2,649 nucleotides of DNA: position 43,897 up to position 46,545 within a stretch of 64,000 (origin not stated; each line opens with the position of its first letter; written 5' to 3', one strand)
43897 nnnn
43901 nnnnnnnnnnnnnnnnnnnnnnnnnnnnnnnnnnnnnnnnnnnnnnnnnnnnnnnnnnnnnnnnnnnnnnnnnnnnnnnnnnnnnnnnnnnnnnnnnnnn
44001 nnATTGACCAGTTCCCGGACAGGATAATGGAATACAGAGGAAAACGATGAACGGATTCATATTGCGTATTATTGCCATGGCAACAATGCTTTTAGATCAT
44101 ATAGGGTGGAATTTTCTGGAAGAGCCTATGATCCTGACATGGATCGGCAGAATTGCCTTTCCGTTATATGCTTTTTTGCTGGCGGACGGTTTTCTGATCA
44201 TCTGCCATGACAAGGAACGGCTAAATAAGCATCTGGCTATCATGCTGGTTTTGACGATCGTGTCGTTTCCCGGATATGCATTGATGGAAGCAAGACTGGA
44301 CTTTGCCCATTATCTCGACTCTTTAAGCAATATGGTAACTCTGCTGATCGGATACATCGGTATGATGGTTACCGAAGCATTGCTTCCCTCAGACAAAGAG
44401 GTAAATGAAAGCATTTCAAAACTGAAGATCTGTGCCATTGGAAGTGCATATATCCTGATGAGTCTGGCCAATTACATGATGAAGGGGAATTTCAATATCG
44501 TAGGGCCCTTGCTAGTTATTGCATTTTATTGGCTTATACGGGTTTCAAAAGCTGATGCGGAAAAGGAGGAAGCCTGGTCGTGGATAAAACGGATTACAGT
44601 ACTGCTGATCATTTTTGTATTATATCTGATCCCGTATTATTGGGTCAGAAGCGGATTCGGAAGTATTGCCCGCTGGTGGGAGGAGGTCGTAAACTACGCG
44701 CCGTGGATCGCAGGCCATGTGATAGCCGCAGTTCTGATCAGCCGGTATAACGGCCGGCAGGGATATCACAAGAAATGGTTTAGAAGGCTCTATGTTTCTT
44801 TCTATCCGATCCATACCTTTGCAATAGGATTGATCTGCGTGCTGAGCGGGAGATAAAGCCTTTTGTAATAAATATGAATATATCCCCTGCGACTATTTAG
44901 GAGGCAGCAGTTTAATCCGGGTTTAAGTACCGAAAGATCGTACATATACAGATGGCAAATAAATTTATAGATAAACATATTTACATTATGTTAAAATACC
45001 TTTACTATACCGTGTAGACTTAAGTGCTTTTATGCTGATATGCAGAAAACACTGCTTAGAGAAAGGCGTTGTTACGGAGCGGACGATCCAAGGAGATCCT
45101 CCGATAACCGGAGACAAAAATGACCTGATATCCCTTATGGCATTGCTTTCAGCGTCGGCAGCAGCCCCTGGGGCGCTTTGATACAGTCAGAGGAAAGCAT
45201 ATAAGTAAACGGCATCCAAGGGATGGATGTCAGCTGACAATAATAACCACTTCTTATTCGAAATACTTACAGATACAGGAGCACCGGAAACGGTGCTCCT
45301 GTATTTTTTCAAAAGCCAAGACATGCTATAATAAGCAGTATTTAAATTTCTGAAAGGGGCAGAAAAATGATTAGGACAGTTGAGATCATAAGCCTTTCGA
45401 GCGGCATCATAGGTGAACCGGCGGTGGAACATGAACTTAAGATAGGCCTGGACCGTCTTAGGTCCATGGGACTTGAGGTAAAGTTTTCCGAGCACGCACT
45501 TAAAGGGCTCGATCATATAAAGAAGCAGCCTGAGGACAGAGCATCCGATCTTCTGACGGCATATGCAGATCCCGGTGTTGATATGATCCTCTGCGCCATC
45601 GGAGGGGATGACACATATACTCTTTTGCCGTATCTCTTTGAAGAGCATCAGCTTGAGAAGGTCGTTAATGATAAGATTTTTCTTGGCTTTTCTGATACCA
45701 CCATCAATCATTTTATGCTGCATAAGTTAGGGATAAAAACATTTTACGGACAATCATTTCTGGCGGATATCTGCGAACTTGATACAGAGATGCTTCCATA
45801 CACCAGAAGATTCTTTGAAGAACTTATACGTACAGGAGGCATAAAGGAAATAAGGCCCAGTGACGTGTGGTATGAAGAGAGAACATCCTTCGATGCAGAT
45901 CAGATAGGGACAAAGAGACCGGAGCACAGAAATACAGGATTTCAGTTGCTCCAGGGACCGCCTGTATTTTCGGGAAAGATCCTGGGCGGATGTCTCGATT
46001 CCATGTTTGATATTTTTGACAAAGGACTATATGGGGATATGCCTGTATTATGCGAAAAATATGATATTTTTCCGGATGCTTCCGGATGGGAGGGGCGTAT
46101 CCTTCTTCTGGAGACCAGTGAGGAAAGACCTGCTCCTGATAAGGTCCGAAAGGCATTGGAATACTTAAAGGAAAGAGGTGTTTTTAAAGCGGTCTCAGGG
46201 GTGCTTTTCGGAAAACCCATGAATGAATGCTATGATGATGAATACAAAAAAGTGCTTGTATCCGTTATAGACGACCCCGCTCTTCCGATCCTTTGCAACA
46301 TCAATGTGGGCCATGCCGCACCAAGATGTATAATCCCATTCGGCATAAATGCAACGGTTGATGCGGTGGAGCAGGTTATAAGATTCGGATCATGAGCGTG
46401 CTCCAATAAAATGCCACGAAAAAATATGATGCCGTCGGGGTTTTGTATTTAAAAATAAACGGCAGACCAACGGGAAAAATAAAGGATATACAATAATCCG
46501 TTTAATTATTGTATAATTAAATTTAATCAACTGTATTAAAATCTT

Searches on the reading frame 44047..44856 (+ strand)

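Call 73: search_protein_families(library=pfam, proteins=[window:44047-44856:+], max_evalue=0.00001)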
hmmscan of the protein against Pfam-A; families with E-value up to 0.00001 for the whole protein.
window:44047-44856:+ (269 aa): 1 family
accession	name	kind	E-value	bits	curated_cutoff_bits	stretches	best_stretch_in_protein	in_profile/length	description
PF05857.17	TraX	-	1.4e-19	71.4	25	1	5-263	4-216/217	TraX protein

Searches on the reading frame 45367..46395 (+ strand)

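Call 73: search_protein_families(library=pfam, proteins=[window:45367-46395:+], max_evalue=0.00001)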
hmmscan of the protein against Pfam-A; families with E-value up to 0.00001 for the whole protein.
window:45367-46395:+ (342 aa): 2 families
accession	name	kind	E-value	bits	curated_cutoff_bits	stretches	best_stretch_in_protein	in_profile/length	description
PF02016.21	Peptidase_S66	-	3.7e-28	98.5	25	1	5-128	1-121/121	LD-carboxypeptidase N-terminal domain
PF17676.7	Peptidase_S66C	-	7e-20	72.3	23.7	1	202-331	1-120/120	LD-carboxypeptidase C-terminal domain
